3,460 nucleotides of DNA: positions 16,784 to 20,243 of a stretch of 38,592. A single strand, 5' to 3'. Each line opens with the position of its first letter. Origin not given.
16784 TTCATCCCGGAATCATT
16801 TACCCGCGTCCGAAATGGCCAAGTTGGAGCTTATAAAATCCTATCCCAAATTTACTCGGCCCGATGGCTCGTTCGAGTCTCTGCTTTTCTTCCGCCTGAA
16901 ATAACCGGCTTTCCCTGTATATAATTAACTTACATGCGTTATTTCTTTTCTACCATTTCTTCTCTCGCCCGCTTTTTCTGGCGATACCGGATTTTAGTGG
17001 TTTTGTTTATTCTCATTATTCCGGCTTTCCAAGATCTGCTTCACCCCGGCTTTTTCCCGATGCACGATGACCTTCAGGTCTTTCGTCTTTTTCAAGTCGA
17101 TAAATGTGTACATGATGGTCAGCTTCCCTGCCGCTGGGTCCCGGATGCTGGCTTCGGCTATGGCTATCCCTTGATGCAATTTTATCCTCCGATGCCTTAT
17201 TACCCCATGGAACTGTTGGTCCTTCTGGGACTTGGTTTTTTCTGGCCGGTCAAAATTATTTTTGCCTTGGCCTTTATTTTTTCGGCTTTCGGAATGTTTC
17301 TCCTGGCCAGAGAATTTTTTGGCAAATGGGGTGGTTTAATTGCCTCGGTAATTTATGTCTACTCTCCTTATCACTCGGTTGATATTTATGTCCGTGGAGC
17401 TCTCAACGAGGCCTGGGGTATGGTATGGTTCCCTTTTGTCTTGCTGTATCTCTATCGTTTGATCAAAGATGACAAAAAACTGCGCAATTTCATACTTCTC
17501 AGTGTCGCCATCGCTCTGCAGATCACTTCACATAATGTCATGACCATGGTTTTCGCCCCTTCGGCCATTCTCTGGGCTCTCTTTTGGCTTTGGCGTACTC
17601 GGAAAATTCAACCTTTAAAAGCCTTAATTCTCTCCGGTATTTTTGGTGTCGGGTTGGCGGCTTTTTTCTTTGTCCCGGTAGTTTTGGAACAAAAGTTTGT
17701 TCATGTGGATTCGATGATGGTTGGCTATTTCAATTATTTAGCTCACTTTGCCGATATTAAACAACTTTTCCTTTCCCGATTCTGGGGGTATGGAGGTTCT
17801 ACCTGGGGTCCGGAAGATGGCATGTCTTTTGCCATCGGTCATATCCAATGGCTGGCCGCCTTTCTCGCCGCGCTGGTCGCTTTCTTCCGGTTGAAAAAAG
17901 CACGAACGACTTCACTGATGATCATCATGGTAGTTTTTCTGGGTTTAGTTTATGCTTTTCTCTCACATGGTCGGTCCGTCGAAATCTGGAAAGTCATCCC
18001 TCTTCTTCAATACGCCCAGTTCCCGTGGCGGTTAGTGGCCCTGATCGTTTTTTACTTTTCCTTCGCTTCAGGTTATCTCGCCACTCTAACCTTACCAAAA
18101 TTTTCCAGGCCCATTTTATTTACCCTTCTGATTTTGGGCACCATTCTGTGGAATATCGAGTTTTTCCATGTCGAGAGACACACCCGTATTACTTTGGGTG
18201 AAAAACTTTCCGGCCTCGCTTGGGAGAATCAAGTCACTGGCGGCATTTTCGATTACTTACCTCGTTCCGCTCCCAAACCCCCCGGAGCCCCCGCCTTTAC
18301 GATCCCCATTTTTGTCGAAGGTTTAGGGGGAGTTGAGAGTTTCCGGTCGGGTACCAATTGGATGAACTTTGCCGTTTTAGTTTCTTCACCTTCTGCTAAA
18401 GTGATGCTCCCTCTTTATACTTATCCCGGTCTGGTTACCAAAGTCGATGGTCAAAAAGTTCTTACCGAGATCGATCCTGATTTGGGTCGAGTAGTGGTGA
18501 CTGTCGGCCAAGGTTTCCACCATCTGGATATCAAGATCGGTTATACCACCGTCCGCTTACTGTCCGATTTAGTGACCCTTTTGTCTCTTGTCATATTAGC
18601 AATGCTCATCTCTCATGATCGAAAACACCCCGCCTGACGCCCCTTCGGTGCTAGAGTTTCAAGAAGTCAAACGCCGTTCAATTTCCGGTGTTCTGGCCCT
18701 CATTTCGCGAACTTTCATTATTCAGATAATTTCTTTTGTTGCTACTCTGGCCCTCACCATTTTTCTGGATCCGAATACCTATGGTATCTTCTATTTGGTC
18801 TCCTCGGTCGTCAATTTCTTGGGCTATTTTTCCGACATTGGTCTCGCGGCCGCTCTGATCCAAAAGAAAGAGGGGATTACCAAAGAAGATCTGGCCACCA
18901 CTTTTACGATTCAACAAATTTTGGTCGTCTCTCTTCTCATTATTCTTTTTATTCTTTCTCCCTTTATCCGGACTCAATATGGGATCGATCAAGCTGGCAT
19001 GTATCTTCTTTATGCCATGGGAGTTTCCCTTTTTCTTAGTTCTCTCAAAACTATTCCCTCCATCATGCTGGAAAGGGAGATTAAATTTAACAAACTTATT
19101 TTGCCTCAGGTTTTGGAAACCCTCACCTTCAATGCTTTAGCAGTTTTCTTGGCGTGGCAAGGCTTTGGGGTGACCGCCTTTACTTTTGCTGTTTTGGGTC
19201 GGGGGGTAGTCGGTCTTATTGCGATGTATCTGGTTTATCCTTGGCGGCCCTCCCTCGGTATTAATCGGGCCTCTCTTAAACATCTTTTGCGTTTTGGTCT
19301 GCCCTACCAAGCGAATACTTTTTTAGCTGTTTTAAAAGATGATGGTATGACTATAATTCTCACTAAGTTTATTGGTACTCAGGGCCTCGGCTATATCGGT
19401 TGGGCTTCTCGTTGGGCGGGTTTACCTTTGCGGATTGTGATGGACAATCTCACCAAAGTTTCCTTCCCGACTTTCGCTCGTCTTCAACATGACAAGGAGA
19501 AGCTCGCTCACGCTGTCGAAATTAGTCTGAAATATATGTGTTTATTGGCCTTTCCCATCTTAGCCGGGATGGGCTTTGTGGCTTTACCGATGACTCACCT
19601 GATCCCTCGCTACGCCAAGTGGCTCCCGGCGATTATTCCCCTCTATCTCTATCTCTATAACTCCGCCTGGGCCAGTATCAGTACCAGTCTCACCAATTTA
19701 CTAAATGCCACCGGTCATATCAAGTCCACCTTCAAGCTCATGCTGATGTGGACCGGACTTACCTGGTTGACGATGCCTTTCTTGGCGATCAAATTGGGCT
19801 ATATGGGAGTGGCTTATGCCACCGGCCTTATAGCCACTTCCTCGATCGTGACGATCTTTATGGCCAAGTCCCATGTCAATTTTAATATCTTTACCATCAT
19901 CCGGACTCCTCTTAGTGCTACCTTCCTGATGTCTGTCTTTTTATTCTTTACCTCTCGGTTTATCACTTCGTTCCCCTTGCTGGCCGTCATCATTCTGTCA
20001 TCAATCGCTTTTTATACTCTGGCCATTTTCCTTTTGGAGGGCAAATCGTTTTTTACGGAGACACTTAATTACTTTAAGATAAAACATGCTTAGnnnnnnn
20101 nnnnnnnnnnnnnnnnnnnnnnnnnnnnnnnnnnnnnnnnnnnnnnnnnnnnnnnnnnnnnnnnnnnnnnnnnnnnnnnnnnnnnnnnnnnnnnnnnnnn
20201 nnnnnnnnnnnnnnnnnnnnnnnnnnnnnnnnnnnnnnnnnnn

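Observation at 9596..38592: Very dense GT-C locus: candidate extracytoplasmic, polyprenyl-phosphate-sugar-driven glycan assembly system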

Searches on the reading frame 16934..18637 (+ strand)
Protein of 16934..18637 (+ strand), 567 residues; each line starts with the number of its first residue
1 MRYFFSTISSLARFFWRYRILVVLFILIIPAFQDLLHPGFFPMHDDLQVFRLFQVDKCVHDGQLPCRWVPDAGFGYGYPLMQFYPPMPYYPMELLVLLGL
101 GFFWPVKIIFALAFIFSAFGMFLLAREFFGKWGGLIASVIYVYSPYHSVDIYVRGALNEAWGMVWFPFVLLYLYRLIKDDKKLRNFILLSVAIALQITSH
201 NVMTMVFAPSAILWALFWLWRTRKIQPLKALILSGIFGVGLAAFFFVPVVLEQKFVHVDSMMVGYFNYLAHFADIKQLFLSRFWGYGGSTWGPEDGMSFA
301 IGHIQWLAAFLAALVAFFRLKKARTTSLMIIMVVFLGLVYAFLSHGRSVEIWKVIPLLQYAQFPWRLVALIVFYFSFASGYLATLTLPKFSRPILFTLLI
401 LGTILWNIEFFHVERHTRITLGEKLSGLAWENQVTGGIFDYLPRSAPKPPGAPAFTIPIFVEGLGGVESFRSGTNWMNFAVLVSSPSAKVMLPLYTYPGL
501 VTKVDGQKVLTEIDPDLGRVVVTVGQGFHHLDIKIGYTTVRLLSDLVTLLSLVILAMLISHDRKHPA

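Call 4: search_protein_families(library=pfam, max_evalue=0.01, proteins=[window:16934-18637:+])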
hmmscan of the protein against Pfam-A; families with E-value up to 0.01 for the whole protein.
window:16934-18637:+ (567 aa): 2 families
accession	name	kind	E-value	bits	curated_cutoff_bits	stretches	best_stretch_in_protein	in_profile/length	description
PF13231.12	PMT_2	-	2.4e-07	31.6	26.1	1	85-233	3-146/160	Dolichyl-phosphate-mannose-protein mannosyltransferase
PF10131.15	PTPS_related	-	3.1e-06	26.4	26.4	1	82-404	2-304/621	6-pyruvoyl-tetrahydropterin synthase related domain; membrane protein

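Call 80: search_solved_structures(query=window:16934-18637:+, max_evalue=0.1)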
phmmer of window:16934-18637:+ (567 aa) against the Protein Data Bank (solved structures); distinct sequences matched with E-value up to 0.1: 0.

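Call 85: search_solved_structures(query=A3, max_evalue=1)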
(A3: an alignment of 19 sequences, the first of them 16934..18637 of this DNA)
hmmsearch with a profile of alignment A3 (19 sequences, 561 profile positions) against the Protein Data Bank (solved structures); distinct sequences matched with E-value up to 1: 0.

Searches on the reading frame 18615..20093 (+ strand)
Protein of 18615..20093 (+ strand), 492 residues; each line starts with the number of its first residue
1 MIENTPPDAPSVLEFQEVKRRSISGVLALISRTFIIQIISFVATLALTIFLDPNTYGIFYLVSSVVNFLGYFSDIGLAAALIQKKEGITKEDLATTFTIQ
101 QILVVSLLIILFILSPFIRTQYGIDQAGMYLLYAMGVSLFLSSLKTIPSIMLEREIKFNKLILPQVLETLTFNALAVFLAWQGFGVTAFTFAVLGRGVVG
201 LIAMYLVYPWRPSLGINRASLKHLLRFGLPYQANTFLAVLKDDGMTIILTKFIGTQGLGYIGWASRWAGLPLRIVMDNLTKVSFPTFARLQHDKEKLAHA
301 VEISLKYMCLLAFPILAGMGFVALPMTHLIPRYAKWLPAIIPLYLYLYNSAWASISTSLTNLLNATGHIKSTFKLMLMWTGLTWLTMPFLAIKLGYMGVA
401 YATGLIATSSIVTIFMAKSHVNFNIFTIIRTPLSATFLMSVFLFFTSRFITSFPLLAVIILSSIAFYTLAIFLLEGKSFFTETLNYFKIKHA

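Call 5: search_protein_families(library=pfam, max_evalue=0.01, proteins=[window:18615-20093:+])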
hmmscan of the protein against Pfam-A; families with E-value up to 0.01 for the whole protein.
window:18615-20093:+ (492 aa): 2 families
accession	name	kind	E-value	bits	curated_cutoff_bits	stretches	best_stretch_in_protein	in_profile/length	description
PF13440.11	Polysacc_synt_3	-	2.3e-52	178.5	23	1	50-330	5-283/293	Polysaccharide biosynthesis protein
PF01943.22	Polysacc_synt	-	9.6e-23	81.4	28.2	1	24-291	3-274/274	Polysaccharide biosynthesis protein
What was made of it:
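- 18615..20093 (+): Wzx/MOP-family lipid-linked-sugar flippase. Polysacc_synt_3 2.3e-52 (call 5).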

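Call 34: search_protein_families(library=ncbifam, max_evalue=0.00001, proteins=[window:18615-20093:+])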
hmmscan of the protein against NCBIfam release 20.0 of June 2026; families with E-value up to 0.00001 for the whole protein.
window:18615-20093:+ (492 aa): 3 families
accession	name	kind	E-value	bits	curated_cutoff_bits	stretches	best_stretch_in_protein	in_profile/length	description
NF007773.0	PRK10459.1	equivalog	4.4e-37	128.2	273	1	19-471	4-464/492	MOP flippase family protein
NF058658.1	Oglyco_Wzx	exception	8.4e-33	114.1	720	1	19-488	7-476/478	O-glycosylation flippase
NF047674.1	TeichurnBiosyTuaB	equivalog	7.4e-23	81.3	580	1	22-455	8-444/469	teichuronic acid biosynthesis protein TuaB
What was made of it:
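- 18615..20093 (+): NCBIfam MOP flippase 4.4e-37 (call 34).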
